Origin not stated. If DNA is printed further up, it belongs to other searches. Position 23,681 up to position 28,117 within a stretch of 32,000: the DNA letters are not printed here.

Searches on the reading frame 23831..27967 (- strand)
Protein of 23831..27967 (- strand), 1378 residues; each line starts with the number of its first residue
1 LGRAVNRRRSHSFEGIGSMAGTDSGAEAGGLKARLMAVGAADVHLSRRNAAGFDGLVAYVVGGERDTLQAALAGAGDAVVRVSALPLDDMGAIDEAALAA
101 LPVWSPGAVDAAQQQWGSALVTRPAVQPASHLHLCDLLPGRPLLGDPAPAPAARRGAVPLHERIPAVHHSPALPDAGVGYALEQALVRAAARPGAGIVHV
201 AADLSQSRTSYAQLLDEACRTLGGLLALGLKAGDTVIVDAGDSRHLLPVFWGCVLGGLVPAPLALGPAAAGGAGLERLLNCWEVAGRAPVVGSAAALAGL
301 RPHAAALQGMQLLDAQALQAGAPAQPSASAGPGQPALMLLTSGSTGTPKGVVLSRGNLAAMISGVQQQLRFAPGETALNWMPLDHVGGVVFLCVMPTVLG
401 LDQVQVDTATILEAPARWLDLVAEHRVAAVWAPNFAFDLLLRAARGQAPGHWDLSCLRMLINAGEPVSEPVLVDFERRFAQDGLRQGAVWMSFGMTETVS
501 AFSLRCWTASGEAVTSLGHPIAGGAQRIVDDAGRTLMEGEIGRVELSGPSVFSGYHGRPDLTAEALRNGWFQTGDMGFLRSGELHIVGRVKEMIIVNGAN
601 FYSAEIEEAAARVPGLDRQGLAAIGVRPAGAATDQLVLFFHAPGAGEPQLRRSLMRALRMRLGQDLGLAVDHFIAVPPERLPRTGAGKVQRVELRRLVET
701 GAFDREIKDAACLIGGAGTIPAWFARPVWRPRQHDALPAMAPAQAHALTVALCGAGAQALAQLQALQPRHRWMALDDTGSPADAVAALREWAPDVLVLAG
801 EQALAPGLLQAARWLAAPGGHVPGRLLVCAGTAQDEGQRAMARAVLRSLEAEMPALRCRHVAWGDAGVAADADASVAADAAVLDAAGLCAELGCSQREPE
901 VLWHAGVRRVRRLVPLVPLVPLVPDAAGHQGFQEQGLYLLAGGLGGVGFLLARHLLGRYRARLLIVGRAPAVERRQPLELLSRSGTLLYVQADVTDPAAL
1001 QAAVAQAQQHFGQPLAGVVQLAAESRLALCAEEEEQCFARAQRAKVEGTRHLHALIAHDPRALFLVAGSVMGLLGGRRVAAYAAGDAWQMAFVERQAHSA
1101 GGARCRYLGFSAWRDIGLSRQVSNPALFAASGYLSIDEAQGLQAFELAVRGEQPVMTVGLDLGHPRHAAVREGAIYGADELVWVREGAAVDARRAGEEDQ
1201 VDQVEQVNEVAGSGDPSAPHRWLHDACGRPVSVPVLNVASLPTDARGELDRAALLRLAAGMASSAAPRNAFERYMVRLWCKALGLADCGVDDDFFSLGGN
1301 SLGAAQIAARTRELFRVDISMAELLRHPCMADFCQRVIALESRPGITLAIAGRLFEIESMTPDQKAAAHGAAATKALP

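Call 5: search_protein_families(library=pfam, proteins=[window:23831-27967:-], max_evalue=0.00001)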
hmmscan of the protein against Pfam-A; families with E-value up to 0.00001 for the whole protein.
window:23831-27967:- (1378 aa): 4 families
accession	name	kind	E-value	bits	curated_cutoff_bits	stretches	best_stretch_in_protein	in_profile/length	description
PF00501.34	AMP-binding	-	3.6e-49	168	29.9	1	201-556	16-384/384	AMP-binding enzyme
PF08659.16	KR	-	2e-30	106.5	22.6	1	936-1099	1-166/180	KR domain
PF00550.31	PP-binding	-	1.2e-12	48.3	20.8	1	1275-1337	3-67/67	Phosphopantetheine attachment site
PF00106.31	adh_short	-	1.8e-08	34.5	26.6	1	939-1094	4-161/195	short chain dehydrogenase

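Call 49: search_protein_families(library=ncbifam, proteins=[window:23831-27967:-], max_evalue=0.00001)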
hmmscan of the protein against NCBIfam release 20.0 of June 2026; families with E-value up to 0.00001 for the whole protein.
window:23831-27967:- (1378 aa): 102 families (the best 25 are shown)
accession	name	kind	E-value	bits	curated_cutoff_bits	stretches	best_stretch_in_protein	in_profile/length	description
NF005850.0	PRK07768.1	subfamily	1.9e-73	247.6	572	2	184-507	6-328/545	long-chain-fatty-acid--CoA ligase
NF006624.1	PRK09192.1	subfamily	3.6e-71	240.2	600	2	191-504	28-343/567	fatty acyl-AMP ligase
NF004510.0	PRK05851.1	equivalog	1.5e-61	208.1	621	1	288-700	110-522/525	long-chain-fatty acid--ACP ligase MbtM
NF004282.0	PRK05691.1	subfamily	1.1e-58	197.6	4090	2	182-704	11-564/4334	non-ribosomal peptide synthase/polyketide synthase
NF004837.0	PRK06187.1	subfamily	4.4e-52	177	476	1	318-701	155-525/531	long-chain-fatty-acid--CoA ligase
NF004509.1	PRK05850.1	subfamily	3.4e-46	157.7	775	2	211-499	40-334/578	fatty-acid--AMP ligase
NF005702.0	PRK07514.1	subfamily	5.6e-42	143.7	558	1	205-696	26-498/506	malonyl-CoA synthase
NF038078.1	NRPS_MxcG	equivalog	3.2e-41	140.7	2300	2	181-701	458-963/1442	myxochelin non-ribosomal peptide synthetase MxcG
NF040633.1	FadD32_Coryne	exception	3.3e-40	138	875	2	326-498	194-369/614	FadD32-like long-chain-fatty-acid--AMP ligase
TIGR01733.1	AA-adenyl-dom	subfamily_domain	7.9e-38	130.3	317.4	1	210-617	1-405/409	amino acid adenylation domain-containing protein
NF005307.0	PRK06839.1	equivalog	3.7e-37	128.1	748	1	334-627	150-428/496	o-succinylbenzoate--CoA ligase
NF038337.1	FAAL_FadD21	exception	2.2e-36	125.5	1100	2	505-692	364-563/579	fatty-acid--AMP ligase FAAL21/FadD21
NF009124.0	PRK12476.1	subfamily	4e-36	124.4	922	2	516-695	403-601/612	fatty acyl-AMP ligase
NF005676.0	PRK07470.1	equivalog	3e-35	121.9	774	1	183-703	23-535/544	acyl-CoA synthetase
NF006182.0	PRK08316.1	subfamily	4.1e-35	121.2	663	1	183-626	14-451/523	fatty acyl-CoA synthetase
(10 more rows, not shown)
